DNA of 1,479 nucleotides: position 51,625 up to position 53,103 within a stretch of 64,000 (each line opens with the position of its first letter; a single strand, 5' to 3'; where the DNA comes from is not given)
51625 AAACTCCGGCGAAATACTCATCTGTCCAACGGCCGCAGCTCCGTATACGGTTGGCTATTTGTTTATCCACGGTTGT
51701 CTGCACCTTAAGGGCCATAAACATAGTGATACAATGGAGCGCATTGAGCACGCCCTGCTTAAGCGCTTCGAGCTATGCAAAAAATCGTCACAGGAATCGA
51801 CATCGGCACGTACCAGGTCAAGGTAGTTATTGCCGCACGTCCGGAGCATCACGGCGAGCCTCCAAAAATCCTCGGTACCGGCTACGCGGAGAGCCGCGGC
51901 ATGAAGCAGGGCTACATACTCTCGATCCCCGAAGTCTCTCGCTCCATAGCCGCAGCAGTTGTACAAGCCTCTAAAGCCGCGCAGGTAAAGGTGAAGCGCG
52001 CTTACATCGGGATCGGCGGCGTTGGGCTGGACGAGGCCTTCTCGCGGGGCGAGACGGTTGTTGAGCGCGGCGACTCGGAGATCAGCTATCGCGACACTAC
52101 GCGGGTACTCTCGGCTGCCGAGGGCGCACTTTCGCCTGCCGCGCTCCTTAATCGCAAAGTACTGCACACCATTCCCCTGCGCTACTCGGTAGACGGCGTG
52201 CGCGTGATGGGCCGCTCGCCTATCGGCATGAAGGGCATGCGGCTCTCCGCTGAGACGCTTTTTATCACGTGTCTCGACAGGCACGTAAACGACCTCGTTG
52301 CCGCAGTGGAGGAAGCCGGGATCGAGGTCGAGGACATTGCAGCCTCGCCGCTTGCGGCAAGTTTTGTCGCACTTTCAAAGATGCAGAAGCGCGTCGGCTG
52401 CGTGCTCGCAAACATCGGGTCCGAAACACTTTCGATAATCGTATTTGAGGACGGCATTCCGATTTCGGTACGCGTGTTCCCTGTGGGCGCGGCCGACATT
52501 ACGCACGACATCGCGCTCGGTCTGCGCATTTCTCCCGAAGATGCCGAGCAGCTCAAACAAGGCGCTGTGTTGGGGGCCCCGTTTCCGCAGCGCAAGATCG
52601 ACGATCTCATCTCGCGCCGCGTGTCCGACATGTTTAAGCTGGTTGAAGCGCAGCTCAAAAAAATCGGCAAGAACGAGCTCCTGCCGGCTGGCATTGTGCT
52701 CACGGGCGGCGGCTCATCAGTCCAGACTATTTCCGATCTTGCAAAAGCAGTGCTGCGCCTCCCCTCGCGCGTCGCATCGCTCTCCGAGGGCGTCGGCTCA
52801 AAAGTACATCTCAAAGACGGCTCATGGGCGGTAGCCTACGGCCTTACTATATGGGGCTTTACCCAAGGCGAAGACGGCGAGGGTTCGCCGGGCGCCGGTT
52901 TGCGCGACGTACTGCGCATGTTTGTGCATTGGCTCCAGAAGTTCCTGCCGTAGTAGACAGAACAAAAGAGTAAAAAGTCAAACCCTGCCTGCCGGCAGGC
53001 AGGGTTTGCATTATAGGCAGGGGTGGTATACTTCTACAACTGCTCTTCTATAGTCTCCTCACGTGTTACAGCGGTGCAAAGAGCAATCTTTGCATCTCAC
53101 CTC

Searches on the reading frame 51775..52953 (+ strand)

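Call 44: search_protein_families(library=pfam, proteins=[window:51775-52953:+], max_evalue=0.00001)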
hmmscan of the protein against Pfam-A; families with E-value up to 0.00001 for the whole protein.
window:51775-52953:+ (392 aa): 3 families
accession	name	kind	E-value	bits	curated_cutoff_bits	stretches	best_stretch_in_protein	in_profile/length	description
PF14450.12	FtsA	-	9.3e-21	74.9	31.8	1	210-356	1-127/127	Cell division protein FtsA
PF02491.25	SHS2_FTSA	-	3.8e-11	43.6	25.4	1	91-165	10-79/79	SHS2 domain inserted in FTSA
PF11104.14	PilM_2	-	2.9e-08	33.5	27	1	160-342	127-313/340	Type IV pilus assembly protein PilM;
